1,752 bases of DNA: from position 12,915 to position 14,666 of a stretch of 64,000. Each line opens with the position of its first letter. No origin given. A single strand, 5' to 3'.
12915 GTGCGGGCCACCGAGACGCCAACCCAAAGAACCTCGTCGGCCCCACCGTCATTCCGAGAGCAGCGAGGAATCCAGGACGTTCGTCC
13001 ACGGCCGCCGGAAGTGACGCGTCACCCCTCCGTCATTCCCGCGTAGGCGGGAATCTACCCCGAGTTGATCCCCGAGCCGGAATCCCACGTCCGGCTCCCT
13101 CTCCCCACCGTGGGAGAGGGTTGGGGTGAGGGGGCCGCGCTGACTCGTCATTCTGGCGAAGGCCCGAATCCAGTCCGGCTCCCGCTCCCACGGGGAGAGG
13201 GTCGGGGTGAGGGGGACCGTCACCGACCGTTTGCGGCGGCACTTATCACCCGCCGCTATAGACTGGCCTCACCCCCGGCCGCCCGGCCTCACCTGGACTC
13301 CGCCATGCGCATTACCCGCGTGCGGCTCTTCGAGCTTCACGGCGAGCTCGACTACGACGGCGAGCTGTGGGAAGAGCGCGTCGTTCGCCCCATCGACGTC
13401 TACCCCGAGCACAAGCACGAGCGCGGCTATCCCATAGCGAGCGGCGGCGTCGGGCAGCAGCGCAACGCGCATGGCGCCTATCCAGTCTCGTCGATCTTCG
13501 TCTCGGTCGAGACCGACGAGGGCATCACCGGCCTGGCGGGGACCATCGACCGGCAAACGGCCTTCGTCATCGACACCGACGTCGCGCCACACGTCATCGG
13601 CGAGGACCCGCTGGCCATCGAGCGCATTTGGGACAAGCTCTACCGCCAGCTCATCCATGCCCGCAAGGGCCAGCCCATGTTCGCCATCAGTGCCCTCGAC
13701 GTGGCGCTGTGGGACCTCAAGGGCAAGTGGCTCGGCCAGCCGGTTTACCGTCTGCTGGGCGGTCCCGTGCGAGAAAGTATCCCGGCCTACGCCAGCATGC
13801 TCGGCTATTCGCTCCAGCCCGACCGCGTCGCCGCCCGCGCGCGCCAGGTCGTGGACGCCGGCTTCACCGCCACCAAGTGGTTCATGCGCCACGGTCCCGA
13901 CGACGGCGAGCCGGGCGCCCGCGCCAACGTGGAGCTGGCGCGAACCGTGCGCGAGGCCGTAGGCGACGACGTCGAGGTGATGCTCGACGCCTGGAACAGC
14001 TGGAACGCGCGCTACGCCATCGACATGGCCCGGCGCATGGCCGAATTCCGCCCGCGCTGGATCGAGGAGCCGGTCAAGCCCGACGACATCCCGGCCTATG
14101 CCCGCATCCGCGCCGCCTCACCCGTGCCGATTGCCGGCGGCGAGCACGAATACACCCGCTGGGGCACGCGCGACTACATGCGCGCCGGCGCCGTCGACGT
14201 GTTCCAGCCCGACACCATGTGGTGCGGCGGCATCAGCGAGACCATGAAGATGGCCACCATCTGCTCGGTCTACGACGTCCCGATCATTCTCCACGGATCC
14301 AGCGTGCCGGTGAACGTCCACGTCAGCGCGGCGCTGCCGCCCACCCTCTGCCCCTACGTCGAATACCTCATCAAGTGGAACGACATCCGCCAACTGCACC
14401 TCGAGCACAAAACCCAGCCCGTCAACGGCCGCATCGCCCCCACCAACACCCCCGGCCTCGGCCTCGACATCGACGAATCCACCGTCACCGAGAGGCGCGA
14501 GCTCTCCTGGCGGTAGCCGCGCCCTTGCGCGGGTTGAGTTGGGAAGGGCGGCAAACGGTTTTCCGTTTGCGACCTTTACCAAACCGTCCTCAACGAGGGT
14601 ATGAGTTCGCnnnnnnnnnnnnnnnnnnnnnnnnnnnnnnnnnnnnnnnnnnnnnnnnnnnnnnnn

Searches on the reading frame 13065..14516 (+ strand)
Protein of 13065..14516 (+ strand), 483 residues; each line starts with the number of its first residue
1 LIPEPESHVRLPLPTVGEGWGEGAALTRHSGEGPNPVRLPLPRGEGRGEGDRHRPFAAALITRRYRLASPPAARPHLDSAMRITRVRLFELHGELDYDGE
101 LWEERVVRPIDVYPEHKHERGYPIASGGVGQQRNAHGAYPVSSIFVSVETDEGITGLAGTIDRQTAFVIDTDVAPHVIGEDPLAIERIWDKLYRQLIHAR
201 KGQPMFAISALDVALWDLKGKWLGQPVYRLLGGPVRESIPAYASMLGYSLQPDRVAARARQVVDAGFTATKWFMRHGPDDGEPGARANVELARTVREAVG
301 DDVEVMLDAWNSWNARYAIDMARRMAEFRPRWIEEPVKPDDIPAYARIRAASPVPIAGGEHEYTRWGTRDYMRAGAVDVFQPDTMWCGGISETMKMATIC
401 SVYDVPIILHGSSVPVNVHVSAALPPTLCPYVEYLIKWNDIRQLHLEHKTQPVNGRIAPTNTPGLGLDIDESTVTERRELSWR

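Call 9: search_protein_families(library=pfam, proteins=[window:13065-14516:+], max_evalue=0.01)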
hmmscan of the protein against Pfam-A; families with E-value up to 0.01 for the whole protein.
window:13065-14516:+ (483 aa): 2 families
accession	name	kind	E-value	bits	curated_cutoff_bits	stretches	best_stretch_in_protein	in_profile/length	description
PF13378.12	MR_MLE_C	-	7.2e-62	209.4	29.4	1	255-472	2-218/219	Enolase C-terminal domain-like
PF02746.21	MR_MLE_N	-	5.2e-18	65.8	22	1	143-232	28-117/117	Mandelate racemase / muconate lactonizing enzyme, N-terminal domain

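Call 10: search_protein_families(library=padloc, proteins=[window:13065-14516:+], max_evalue=0.01)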
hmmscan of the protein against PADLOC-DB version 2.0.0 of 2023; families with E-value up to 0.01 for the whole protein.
window:13065-14516:+ (483 aa): 0 families
